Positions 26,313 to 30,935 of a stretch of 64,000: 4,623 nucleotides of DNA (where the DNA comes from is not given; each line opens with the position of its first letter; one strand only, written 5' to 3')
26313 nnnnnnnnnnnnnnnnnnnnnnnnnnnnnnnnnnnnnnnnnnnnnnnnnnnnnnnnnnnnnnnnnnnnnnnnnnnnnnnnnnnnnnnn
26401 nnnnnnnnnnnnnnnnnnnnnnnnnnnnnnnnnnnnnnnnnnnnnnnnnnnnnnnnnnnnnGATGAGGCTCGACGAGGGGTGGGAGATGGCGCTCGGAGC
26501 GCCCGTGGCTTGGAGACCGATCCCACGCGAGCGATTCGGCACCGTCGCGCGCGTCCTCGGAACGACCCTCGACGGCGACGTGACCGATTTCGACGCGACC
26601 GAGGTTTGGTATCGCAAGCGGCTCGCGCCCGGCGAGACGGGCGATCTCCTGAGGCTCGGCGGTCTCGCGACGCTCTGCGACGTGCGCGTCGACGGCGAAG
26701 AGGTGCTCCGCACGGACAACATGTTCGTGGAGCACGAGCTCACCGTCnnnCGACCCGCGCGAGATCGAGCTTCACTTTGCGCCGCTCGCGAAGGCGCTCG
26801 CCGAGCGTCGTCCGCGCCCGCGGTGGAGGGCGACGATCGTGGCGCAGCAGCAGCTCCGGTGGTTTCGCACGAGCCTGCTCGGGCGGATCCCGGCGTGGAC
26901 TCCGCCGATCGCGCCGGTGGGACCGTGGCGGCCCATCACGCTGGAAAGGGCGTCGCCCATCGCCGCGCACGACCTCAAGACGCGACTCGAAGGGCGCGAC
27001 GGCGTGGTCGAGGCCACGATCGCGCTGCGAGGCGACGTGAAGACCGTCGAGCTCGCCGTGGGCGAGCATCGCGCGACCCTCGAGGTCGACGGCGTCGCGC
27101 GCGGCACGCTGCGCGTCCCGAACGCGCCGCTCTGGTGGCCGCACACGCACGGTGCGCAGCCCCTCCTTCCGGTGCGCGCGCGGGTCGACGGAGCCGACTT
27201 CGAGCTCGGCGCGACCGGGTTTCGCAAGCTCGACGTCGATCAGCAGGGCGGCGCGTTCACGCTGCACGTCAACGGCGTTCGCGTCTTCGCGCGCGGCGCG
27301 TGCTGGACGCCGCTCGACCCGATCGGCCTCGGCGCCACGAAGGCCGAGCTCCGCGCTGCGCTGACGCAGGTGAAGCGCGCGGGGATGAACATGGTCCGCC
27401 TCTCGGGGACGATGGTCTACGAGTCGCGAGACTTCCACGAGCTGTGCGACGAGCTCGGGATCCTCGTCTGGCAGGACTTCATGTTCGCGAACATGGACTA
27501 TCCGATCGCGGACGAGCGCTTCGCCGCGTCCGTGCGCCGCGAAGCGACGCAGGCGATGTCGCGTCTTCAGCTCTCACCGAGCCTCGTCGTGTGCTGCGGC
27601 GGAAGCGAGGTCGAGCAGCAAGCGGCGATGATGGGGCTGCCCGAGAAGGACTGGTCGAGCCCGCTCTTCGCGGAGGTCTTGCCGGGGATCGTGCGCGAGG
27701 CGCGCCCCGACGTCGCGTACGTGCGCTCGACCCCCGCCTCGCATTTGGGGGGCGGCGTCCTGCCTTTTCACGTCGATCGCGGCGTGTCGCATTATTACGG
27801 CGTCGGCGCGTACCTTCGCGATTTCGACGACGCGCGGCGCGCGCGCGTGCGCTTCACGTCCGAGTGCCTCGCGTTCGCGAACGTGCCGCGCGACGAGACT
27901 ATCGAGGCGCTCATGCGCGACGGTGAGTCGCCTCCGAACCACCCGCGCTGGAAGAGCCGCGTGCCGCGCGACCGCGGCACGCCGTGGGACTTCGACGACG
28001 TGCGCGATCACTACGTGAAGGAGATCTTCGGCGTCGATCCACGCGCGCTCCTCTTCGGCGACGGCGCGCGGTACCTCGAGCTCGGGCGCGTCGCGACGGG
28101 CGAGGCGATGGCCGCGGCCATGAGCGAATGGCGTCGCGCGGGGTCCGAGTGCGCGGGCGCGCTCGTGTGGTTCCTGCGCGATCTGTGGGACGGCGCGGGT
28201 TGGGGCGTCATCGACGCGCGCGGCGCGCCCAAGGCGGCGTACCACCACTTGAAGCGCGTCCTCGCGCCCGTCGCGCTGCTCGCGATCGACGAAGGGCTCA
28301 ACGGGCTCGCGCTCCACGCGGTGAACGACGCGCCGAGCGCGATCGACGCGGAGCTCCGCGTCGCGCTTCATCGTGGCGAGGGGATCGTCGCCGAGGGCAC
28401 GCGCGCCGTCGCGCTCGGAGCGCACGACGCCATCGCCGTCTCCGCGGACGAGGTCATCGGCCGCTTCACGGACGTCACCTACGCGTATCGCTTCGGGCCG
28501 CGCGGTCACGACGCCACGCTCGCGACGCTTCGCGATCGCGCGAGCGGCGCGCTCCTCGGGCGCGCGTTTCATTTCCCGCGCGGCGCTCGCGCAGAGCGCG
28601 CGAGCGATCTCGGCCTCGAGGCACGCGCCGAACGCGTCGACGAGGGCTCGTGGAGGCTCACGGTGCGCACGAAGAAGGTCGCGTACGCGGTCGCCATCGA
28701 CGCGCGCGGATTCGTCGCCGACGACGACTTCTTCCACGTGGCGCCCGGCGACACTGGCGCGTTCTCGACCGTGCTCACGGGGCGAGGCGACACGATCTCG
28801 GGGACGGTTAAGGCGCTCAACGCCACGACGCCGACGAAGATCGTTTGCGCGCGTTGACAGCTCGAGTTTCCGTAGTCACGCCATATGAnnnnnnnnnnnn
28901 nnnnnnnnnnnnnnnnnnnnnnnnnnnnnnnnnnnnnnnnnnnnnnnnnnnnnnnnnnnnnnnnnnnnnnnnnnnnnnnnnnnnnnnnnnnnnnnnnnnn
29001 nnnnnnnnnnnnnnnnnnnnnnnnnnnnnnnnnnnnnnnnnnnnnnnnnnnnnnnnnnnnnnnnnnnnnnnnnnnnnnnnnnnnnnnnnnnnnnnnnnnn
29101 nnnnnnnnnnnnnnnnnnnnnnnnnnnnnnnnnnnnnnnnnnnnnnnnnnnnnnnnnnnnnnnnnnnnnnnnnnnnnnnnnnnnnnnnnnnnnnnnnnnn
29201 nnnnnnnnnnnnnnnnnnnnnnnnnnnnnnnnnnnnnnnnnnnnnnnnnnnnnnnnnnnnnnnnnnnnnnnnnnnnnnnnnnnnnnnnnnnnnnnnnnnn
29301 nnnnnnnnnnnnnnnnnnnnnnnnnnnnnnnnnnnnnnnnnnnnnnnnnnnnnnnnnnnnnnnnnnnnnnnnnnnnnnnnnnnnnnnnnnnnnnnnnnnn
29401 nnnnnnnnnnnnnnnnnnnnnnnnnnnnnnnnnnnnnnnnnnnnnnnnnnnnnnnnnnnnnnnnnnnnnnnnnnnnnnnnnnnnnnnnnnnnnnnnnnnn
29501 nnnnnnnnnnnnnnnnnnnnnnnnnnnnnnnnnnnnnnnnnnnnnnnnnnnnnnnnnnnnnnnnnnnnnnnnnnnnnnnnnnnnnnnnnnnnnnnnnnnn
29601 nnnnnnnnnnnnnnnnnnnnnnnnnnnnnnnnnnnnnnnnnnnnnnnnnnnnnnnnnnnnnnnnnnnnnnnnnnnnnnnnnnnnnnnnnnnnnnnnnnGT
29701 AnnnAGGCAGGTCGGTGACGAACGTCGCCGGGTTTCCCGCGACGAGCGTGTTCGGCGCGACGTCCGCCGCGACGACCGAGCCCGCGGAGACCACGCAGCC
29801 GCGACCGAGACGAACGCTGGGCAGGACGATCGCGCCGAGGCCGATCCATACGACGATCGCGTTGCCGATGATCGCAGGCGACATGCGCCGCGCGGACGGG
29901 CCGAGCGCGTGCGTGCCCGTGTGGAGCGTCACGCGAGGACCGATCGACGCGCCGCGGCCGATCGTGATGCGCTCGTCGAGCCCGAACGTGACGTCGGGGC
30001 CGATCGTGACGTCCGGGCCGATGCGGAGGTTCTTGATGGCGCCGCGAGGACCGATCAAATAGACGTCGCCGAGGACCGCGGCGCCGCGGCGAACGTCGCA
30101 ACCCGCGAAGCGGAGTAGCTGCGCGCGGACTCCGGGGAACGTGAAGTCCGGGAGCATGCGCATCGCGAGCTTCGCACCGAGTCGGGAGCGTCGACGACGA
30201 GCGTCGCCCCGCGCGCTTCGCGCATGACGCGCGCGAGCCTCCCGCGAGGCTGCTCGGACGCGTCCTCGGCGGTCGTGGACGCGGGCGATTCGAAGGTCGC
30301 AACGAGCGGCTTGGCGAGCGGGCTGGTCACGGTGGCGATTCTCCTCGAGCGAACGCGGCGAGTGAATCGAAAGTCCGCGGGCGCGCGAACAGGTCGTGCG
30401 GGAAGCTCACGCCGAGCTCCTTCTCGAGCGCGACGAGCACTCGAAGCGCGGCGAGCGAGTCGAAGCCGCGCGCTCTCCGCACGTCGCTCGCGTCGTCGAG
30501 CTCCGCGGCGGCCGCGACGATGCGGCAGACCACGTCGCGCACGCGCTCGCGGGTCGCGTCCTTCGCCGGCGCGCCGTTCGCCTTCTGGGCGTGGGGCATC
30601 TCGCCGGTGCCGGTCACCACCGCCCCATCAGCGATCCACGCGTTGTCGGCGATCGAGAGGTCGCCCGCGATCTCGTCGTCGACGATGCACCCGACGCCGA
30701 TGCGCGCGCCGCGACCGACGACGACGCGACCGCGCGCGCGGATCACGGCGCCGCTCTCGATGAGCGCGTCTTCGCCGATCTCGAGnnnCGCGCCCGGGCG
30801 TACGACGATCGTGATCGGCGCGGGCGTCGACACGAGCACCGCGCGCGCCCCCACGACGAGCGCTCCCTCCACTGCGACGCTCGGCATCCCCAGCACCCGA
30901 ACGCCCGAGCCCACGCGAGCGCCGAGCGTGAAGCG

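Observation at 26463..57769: Unusual density of frame disruptions, most parsimoniously indel errors in the assembly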

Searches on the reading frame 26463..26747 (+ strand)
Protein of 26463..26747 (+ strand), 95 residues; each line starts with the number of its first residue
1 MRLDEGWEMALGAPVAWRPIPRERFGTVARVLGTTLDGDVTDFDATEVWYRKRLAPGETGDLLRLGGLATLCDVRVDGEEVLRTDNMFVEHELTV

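Call 6: search_protein_families(library=pfam, proteins=[window:26463-26747:+], max_evalue=0.01)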
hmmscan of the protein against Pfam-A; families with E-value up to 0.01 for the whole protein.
window:26463-26747:+ (95 aa): 1 family
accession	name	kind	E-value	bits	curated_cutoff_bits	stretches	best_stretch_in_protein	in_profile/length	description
PF22666.2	Glyco_hydro_2_N2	-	9.7e-08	32.7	27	1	42-95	44-102/167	Glycosyl hydrolase 2 galactose-binding domain-like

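Call 11: search_protein_families(library=ncbifam, proteins=[window:26463-26747:+], max_evalue=0.01)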
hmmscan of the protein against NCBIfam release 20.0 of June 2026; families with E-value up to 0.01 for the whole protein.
window:26463-26747:+ (95 aa): 0 families

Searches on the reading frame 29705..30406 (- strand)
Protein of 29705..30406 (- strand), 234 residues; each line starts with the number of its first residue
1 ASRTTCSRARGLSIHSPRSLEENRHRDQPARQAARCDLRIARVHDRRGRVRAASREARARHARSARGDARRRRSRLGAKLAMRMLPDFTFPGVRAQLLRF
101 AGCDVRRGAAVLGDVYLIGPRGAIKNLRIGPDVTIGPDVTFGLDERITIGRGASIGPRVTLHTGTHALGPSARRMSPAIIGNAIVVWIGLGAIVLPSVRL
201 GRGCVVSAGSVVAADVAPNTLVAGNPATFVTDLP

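Call 6: search_protein_families(library=pfam, proteins=[window:29705-30406:-], max_evalue=0.01)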
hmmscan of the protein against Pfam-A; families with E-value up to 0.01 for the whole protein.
window:29705-30406:- (234 aa): 3 families
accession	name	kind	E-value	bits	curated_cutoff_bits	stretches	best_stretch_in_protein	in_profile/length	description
PF00132.30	Hexapep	-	6e-10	38.8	27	1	186-213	8-35/36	Bacterial transferase hexapeptide (six repeats)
PF14602.12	Hexapep_2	-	0.0002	21.4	27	1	187-213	9-33/34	Hexapeptide repeat of succinyl-transferase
PF25084.1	LbH_EIF2B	-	0.0021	18.5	54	0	128-216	17-103/105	EIF2B subunit epsilon LbH domain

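Call 11: search_protein_families(library=ncbifam, proteins=[window:29705-30406:-], max_evalue=0.01)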
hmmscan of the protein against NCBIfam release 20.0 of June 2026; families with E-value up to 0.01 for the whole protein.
window:29705-30406:- (234 aa): 37 families (the best 25 are shown)
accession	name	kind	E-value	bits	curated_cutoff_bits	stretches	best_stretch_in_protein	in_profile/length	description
NF007797.0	PRK10502.1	subfamily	9.7e-16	57.9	192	1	92-230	42-176/183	WcaF family extracellular polysaccharide biosynthesis acetyltransferase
TIGR03308.1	phn_thr-fam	hypoth_equivalog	7.6e-15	55.3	201.65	1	172-230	103-159/204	phosphonate metabolim protein, transferase hexapeptide repeat family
NF000311.1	Vat_ABCDEFH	equivalog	1.5e-12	47.5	300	1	179-230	112-161/201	Vat family streptogramin A O-acetyltransferase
TIGR03570.1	NeuD_NnaD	subfamily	2.9e-12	46.6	160.8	1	129-227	108-201/202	NeuD/PglB/VioB family sugar acetyltransferase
NF058585.1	HptprglPActTf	PfamEq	4.3e-12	45.9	300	1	137-230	70-157/172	heptaprenylglyceryl phosphate O-acetyltransferase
NF000504.1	stregram_VatH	exception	9e-12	45.3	475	1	127-229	65-167/216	streptogramin A O-acetyltransferase Vat(H)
NF007499.0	PRK10092.1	equivalog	1.2e-11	44.8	314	1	147-231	94-181/183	maltose O-acetyltransferase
NF041874.1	EPS_EpsC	equivalog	1.4e-11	44.4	150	1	126-230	61-164/168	serine O-acetyltransferase EpsC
NF007076.0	PRK09527.1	equivalog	3.7e-11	42.8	347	1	125-231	74-183/203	galactoside O-acetyltransferase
NF007240.0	PRK09677.1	equivalog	9.2e-11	41.6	243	1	127-230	66-181/192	putative lipopolysaccharide biosynthesis O-acetyl transferase WbbJ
TIGR03532.1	DapD_Ac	equivalog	1.1e-10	41.5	231.75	1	143-231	125-212/231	2,3,4,5-tetrahydropyridine-2,6-dicarboxylate N-acetyltransferase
NF033468.1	stregram_VatI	exception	2.4e-10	40.5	415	1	177-228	112-161/208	streptogramin A O-acetyltransferase Vat(I)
TIGR01172.1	cysE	equivalog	2.7e-10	40.5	210.65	1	88-227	23-161/162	serine O-acetyltransferase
NF000490.1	chloram_CatB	equivalog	2.9e-10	39.8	350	1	176-229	109-160/210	type B chloramphenicol O-acetyltransferase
NF000111.1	stregram_VatD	exception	8.2e-10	38.8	400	1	177-228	113-162/209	streptogramin A O-acetyltransferase Vat(D)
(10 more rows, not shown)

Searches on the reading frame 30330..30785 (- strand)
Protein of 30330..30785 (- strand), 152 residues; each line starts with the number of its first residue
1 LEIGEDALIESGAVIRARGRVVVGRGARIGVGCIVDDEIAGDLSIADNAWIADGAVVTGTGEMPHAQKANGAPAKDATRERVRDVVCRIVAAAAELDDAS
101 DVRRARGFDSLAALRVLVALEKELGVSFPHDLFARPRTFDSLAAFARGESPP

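Call 6: search_protein_families(library=pfam, proteins=[window:30330-30785:-], max_evalue=0.01)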
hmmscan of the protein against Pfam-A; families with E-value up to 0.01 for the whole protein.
window:30330-30785:- (152 aa): 2 families
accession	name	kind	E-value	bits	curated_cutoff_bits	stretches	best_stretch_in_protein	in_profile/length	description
PF00550.31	PP-binding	-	3e-08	34.2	20.8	1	80-145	1-66/67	Phosphopantetheine attachment site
PF00132.30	Hexapep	-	0.00029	20.8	27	0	3-35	4-34/36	Bacterial transferase hexapeptide (six repeats)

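Call 11: search_protein_families(library=ncbifam, proteins=[window:30330-30785:-], max_evalue=0.01)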
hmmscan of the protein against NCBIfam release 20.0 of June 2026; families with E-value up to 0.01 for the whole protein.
window:30330-30785:- (152 aa): 6 families
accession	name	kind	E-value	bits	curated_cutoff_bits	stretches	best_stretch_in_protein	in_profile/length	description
NF005480.0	PRK07081.1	equivalog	5.7e-06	26.2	72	1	86-146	12-70/83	acyl carrier protein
NF053793.1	beta_CO2some_N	equivalog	1.2e-05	25.1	100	1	3-63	22-83/118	beta-carboxysome scaffolding protein CcmN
TIGR03570.1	NeuD_NnaD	subfamily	9.4e-05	22.1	160.8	1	2-75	137-202/202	NeuD/PglB/VioB family sugar acetyltransferase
TIGR02353.1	NRPS_term_dom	equivalog_domain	0.00059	18.3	423.1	1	8-81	139-217/695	Pls/PosA family non-ribosomal peptide synthetase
NF050158.1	CarbAnhydGPos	equivalog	0.00081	19.1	250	1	22-76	89-139/172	gamma carbonic anhydrase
TIGR03991.1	alt_bact_glmU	hypoth_equivalog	0.009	15.4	225.3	0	3-63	183-240/394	UDP-N-acetylglucosamine diphosphorylase/glucosamine-1-phosphate N-acetyltransferase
